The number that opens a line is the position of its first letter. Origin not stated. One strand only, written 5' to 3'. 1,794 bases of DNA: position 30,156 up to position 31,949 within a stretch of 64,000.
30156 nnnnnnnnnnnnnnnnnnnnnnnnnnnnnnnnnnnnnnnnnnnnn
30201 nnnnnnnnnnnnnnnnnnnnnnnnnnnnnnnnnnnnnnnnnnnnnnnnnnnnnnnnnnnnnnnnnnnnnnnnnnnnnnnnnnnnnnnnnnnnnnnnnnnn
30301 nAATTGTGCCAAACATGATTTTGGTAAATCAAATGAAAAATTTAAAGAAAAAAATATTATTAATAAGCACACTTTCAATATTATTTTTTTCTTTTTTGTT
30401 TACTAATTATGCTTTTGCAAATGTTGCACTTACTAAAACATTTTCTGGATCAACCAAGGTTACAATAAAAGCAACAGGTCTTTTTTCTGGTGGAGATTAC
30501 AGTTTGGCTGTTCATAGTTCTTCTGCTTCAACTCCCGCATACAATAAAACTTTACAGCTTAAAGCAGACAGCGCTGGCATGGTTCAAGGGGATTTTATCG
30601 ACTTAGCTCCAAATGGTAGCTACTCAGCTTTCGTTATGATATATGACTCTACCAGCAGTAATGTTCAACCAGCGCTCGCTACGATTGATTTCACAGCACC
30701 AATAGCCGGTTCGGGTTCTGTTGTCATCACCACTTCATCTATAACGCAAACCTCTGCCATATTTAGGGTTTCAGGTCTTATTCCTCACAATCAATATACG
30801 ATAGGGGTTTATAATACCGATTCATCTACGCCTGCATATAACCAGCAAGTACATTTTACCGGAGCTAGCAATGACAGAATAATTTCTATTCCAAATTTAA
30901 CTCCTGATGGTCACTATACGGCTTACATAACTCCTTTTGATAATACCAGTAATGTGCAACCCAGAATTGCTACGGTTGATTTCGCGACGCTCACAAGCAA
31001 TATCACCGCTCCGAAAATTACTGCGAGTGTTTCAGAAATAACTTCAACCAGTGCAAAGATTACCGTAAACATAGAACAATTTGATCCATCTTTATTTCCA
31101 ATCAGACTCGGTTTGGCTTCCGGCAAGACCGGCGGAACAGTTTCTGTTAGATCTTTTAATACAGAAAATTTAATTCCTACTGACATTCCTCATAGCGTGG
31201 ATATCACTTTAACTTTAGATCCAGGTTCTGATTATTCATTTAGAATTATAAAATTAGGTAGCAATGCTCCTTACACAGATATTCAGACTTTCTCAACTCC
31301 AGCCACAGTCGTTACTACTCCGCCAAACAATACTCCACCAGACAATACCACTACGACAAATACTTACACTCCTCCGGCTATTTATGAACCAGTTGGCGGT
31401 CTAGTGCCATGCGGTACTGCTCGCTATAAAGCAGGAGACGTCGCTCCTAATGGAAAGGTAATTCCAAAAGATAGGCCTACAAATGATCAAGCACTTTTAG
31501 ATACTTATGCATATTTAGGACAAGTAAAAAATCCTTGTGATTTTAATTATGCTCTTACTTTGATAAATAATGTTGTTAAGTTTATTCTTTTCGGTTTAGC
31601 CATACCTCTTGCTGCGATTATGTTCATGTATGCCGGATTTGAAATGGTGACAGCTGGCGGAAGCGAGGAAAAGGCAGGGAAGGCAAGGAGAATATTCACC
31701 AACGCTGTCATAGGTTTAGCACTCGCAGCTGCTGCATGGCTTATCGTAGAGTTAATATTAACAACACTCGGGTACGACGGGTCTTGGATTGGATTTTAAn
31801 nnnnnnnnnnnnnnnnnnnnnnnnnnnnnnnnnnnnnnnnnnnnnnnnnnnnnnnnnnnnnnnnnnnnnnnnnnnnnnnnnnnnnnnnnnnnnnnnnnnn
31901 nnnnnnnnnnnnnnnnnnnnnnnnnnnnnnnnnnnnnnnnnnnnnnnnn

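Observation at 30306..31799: Adhesin-repeat::pilin-like fusion protein at the head of the pilin array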

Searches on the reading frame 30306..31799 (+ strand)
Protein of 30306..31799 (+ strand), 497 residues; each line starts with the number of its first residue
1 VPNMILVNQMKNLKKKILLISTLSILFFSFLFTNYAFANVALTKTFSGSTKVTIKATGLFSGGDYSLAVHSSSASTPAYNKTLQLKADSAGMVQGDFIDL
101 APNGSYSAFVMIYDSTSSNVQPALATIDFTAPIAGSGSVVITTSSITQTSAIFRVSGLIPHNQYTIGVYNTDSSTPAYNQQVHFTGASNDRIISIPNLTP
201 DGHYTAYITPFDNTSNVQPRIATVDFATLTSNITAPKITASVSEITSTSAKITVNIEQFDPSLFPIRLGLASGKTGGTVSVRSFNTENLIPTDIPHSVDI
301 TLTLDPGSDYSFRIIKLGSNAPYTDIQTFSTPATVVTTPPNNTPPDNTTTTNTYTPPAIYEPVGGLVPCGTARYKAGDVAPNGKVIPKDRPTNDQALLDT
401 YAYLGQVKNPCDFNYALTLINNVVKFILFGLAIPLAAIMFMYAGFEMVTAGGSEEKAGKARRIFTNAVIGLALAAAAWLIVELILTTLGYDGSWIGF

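Call 3: search_protein_families(library=pfam, proteins=[window:30306-31799:+], max_evalue=1)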
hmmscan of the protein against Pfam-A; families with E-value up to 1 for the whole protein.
window:30306-31799:+ (497 aa): 2 families
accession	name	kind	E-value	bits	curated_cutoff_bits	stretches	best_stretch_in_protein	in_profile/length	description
PF18895.5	T4SS_pilin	-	6.7e-11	42.5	26.6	1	418-484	7-71/71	Type IV secretion system pilin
PF04956.18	TrbC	-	0.0014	19.2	27.9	1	418-482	39-96/98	TrbC/VIRB2 pilin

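Call 4: search_protein_families(library=ncbifam, proteins=[window:30306-31799:+], max_evalue=1)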
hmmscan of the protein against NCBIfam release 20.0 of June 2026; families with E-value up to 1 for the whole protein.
window:30306-31799:+ (497 aa): 1 family
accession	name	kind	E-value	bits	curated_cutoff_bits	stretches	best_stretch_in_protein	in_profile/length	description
NF045849.1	ICE_MMCAP2_0565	equivalog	0.31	10.7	40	1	419-487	12-79/80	Mbov_0395 family pilin-like conjugal transfer protein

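Call 11: find_homologous_proteins(query=window:30333-31799:+, max_evalue=0.001)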
Query window:30333-31799:+ (488 aa): 14 proteins with E <= 0.001 among 8000 candidates.
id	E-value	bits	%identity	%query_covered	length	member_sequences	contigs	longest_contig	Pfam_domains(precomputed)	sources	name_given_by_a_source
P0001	0.0e+0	1064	100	100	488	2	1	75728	PF18895.6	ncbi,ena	-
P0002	3.9e-33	133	56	27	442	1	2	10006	PF18895.6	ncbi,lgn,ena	-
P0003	3.4e-31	127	69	19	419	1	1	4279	PF18895.6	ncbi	-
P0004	6.4e-27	113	58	22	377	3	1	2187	PF18895.6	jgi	-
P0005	8.0e-25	106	30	100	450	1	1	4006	PF18895.6,PF00041.28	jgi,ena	-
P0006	1.6e-24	105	60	18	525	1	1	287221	PF13287.13,PF18895.6,PF13290.14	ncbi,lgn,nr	ncbi:MAG: chitobiase/beta-hexosaminidase C-terminal domain-containing protein [Candidatus Nomurabact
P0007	1.6e-24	105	60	18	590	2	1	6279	PF18895.6,PF13290.14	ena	-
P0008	3.8e-24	104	66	17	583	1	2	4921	PF18895.6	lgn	-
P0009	5.4e-24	103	64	18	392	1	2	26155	PF18895.6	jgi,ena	jgi:hypothetical protein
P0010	9.0e-24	102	57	18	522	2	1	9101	PF13287.13,PF18895.6,PF13290.14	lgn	-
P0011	1.3e-22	99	60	18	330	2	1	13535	PF18895.6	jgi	jgi:hypothetical protein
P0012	6.5e-20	90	37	35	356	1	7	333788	PF18895.6,PF04956.19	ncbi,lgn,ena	-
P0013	3.9e-19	87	41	27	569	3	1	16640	PF01833.31,PF18895.6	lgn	-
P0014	2.2e-14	71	60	18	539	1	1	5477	PF18895.6,PF18998.7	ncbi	-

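Call 13: list_cluster_members(proteins=[P0001, P0006, P0012])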
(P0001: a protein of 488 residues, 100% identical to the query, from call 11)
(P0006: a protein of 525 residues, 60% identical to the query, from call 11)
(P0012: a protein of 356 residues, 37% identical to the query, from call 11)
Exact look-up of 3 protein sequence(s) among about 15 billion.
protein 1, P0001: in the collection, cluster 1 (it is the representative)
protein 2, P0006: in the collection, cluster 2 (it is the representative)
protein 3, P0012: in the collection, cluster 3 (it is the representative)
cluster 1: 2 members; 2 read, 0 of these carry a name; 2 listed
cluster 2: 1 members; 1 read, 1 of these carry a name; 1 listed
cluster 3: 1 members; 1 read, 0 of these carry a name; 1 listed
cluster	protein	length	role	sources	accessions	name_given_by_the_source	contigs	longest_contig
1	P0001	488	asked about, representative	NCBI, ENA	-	-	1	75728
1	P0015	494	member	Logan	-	-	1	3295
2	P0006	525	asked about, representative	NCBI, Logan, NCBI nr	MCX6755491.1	MAG: chitobiase/beta-hexosaminidase C-terminal domain-containing protein [Candidatus ... | chitobiase/beta-hexosaminidase C-terminal domain-containing protein [Candidatus ...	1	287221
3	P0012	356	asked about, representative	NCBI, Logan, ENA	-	-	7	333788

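Call 22: find_encoding_contigs(protein=P0006, flank=10000, max_places=2)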
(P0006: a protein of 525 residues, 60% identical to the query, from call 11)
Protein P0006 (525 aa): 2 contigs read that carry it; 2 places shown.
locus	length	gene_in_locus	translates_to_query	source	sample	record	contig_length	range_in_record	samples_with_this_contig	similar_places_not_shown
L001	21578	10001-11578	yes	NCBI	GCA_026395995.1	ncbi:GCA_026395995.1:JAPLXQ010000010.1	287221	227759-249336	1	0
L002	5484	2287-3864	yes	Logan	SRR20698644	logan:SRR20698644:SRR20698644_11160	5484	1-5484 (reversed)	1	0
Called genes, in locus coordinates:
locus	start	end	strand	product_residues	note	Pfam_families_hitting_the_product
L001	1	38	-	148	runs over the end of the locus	-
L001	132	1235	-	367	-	PF00575:S1 (weak), PF21710:Spt6_S1 (faint), PF23459:S1_RRP5 (faint), PF21543:CvfB_2nd (faint), PF00575:S1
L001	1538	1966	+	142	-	-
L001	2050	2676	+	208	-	PF13483:Lactamase_B_3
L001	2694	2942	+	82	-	-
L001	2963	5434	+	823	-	PF00521:DNA_topoisoIV, PF03989:DNA_gyraseA_C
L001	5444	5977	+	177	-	PF00300:His_Phos_1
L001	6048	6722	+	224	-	PF01797:Y1_Tnp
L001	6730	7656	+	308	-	PF03881:Fructosamin_kin (faint), PF01636:APH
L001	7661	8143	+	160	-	PF12570:DUF3750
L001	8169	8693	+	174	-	PF00891:Methyltransf_2 (weak), PF01209:Ubie_methyltran, PF02475:TRM5-TYW2_MTfase (weak), PF05175:MTS, PF13847:Methyltransf_31, PF08241:Methyltransf_11, PF08242:Methyltransf_12, PF13649:Methyltransf_25, +3 more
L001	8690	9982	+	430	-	PF13416:SBP_bac_8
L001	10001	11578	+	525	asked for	PF13287:Fn3_assoc, PF13290:CHB_HEX_C_1, PF18895:T4SS_pilin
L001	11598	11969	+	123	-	PF18895:T4SS_pilin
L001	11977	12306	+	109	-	PF18895:T4SS_pilin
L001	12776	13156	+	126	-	PF18895:T4SS_pilin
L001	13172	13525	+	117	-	PF18895:T4SS_pilin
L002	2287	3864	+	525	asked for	PF13287:Fn3_assoc, PF13290:CHB_HEX_C_1, PF18895:T4SS_pilin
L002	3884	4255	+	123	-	PF18895:T4SS_pilin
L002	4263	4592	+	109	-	PF18895:T4SS_pilin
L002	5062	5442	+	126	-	PF18895:T4SS_pilin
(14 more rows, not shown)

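Call 23: find_encoding_contigs(protein=P0012, flank=10000, max_places=1)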
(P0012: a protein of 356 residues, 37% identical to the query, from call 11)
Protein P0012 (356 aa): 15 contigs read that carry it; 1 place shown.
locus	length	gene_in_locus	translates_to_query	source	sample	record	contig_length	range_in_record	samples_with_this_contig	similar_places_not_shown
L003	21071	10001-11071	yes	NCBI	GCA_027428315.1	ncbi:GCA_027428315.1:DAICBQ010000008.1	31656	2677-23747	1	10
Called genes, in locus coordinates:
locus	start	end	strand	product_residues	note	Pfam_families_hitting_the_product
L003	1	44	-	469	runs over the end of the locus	PF01225:Mur_ligase, PF08245:Mur_ligase_M, PF02875:Mur_ligase_C (weak)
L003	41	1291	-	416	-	-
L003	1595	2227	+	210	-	PF01832:Glucosaminidase (faint)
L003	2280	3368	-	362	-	PF00575:S1 (weak), PF21543:CvfB_2nd (faint), PF21710:Spt6_S1 (faint), PF23459:S1_RRP5 (faint), PF00575:S1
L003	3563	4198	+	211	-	PF13483:Lactamase_B_3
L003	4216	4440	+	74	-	-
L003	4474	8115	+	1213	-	PF00521:DNA_topoisoIV, PF14890:Intein_splicing, PF00521:DNA_topoisoIV, PF03989:DNA_gyraseA_C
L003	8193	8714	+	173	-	PF01209:Ubie_methyltran, PF02475:TRM5-TYW2_MTfase, PF05175:MTS, PF13489:Methyltransf_23, PF13847:Methyltransf_31, PF08241:Methyltransf_11, PF08242:Methyltransf_12, PF13649:Methyltransf_25, +2 more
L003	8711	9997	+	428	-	PF01547:SBP_bac_1, PF13416:SBP_bac_8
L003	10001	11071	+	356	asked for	PF04956:TrbC (faint), PF18895:T4SS_pilin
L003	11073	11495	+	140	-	PF18895:T4SS_pilin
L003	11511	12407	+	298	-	PF18895:T4SS_pilin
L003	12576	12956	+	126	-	PF18895:T4SS_pilin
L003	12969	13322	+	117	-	PF18895:T4SS_pilin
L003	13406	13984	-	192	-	-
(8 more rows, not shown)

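Call 24: find_encoding_contigs(protein=P0009, flank=10000, max_places=1)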
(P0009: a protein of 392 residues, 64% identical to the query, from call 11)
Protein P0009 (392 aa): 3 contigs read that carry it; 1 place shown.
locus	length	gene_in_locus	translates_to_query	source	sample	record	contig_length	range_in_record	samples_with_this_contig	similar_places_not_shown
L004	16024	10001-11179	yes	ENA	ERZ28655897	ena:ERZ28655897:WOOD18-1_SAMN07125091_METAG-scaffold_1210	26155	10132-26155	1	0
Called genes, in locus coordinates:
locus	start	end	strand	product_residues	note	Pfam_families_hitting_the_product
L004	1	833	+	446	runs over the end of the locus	PF01225:Mur_ligase, PF08245:Mur_ligase_M, PF02875:Mur_ligase_C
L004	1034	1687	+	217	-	-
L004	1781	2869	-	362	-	PF21543:CvfB_2nd (faint), PF23459:S1_RRP5 (faint), PF21710:Spt6_S1 (faint), PF00575:S1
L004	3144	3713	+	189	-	PF13483:Lactamase_B_3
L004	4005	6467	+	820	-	PF00521:DNA_topoisoIV, PF03989:DNA_gyraseA_C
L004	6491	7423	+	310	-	PF00389:2-Hacid_dh, PF02826:2-Hacid_dh_C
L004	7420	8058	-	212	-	PF01797:Y1_Tnp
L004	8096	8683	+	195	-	PF01209:Ubie_methyltran, PF02390:Methyltransf_4 (weak), PF13847:Methyltransf_31, PF08241:Methyltransf_11, PF08242:Methyltransf_12, PF13649:Methyltransf_25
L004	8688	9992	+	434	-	PF01547:SBP_bac_1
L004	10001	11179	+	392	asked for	PF18895:T4SS_pilin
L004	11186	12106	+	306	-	PF18895:T4SS_pilin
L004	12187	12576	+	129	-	PF18895:T4SS_pilin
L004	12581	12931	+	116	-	PF18895:T4SS_pilin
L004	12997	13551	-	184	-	-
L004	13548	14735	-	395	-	-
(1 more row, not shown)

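Call 25: find_encoding_contigs(protein=P0013, flank=10000, max_places=1)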
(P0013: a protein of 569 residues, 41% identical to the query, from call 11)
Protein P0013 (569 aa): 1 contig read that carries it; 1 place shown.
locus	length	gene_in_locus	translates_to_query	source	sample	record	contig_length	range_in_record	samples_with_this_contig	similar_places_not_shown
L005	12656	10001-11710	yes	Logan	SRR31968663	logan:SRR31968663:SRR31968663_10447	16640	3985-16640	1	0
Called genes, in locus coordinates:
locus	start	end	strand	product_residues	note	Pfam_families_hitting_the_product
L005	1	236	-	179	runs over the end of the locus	PF01327:Pep_deformylase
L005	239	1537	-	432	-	PF13393:tRNA-synt_His, PF00587:tRNA-synt_2b, PF03129:HGTP_anticodon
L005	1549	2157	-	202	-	PF10502:Peptidase_S26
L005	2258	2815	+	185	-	PF01195:Pept_tRNA_hydro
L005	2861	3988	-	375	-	PF21543:CvfB_2nd (faint), PF21710:Spt6_S1 (faint), PF23459:S1_RRP5 (faint), PF00575:S1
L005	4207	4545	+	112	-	-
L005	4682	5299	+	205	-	PF13483:Lactamase_B_3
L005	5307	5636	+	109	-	-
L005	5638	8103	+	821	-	PF00521:DNA_topoisoIV, PF03989:DNA_gyraseA_C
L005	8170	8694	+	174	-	PF00398:RrnaAD (weak), PF01209:Ubie_methyltran, PF05175:MTS (weak), PF13489:Methyltransf_23 (faint), PF13847:Methyltransf_31, PF08241:Methyltransf_11, PF08242:Methyltransf_12, PF13649:Methyltransf_25, +1 more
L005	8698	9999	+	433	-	PF01547:SBP_bac_1, PF13416:SBP_bac_8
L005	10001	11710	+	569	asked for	PF01833:TIG (weak), PF18895:T4SS_pilin (weak)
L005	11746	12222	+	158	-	PF18895:T4SS_pilin (weak)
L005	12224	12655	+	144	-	?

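Call 30: predict_structure(alignment_id=A1)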
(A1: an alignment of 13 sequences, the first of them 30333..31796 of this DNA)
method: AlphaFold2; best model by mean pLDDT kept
length: 488 residues; sequences in the alignment: 13
mean_pLDDT: 64.6   pTM: 0.35
mean pLDDT of the five models: 64.6, 63.6, 63.0, 60.6, 60.3
residues with pLDDT >= 90: 42; 70-90: 161; 50-70: 178; < 50: 107
segments of 3 or more residues with pLDDT < 50: 204-210, 213-229, 263-284, 308-317, 319-358, 484-488
pLDDT, mean of each block of 10 residues (from residue 1): 64 75 57 88 92 90 77 90 90 86 78 84 66 67 72 69 67 60 74 68 47 42 39 56 60 52 42 43 51 57 52 45 34 36 31 43 77 80 65 75 64 67 72 79 77 79 72 64 45
secondary structure, 60 per line:
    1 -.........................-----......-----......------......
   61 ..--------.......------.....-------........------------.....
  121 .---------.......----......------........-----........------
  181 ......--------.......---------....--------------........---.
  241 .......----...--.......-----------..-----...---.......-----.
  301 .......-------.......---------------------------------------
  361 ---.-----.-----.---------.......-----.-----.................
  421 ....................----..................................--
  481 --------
elements in order: H2-26 E32-37 E43-48 E55-62 E71-77 E84-88 E96-103 E116-121 E131-137 E142-147 E154-161 E167-174 E181-186 E195-201 E211-214 E229-236 E240-247 E257-263 E288-294 E300-307 E315-321 H386-392 H404-440 H445-478

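Call 37: fold_search(model_id=the predicted structure, library=pdb)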
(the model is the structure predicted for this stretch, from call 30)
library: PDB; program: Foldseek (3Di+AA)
matches with E <= 10: 1880; with E <= 0.001: 386
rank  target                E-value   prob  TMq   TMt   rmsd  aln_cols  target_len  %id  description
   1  6xay_A                5.7e-12  1.00  0.17  0.27  14.5       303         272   12  Structure of a fragment of human fibronectin containing the 10th, 11th and 12th type III domains (released 2021-06-09)
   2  6xay_B                6.0e-12  1.00  0.17  0.28  14.5       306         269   13  Structure of a fragment of human fibronectin containing the 10th, 11th and 12th type III domains (released 2021-06-09)
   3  7y8s_B                9.3e-12  1.00  0.20  0.31  14.6       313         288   14  Crystal structure of sDscam FNIII1-3 domains, isoform beta2v6 (released 2023-05-24)
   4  4gh7_D                1.0e-11  1.00  0.22  0.32  13.8       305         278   16  Crystal structure of Anticalin N7A in complex with oncofetal fibronectin fragment Fn7B8 (released 2012-12-26)
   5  1fnh                  1.0e-11  1.00  0.19  0.31  16.5       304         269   13  CRYSTAL STRUCTURE OF HEPARIN AND INTEGRIN BINDING SEGMENT OF HUMAN FIBRONECTIN (released 1999-03-16)
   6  3r8q                  1.2e-11  1.00  0.17  0.29  15.2       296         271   15  Structure of Fibronectin domain 12-14 (released 2012-04-11)
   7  4gh7_B                1.6e-11  1.00  0.22  0.32  12.7       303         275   16  Crystal structure of Anticalin N7A in complex with oncofetal fibronectin fragment Fn7B8 (released 2012-12-26)
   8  7y8s_A                2.0e-11  1.00  0.19  0.31  14.7       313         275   12  Crystal structure of sDscam FNIII1-3 domains, isoform beta2v6 (released 2023-05-24)
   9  6xay_C                2.7e-11  1.00  0.18  0.29  14.8       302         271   13  Structure of a fragment of human fibronectin containing the 10th, 11th and 12th type III domains (released 2021-06-09)
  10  6xax_A                5.5e-11  1.00  0.18  0.29  13.3       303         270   14  Structure of a fragment of human fibronectin containing the 11th type III domain, extra domain A, and the 12th type II (released 2021-06-09)
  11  5n47_F                7.2e-11  1.00  0.23  0.35  11.6       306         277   17  Structure of Anticalin N7E in complex with the three-domain fragment Fn7B8 of human oncofetal fibronectin (released 2018-02-14)
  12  6xax_B                1.3e-10  1.00  0.19  0.30  13.8       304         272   14  Structure of a fragment of human fibronectin containing the 11th type III domain, extra domain A, and the 12th type II (released 2021-06-09)
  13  1tdq_A                1.4e-10  1.00  0.19  0.30  14.9       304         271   14  Structural basis for the interactions between tenascins and the C-type lectin domains from lecticans: evidence for a c (released 2004-08-31)
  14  5n47_D                2.3e-10  1.00  0.24  0.37  11.9       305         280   17  Structure of Anticalin N7E in complex with the three-domain fragment Fn7B8 of human oncofetal fibronectin (released 2018-02-14)
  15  1zlg                  5.1e-10  1.00  0.17  0.13  41.1       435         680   11  Solution structure of the extracellular matrix protein anosmin-1 (released 2006-05-09)
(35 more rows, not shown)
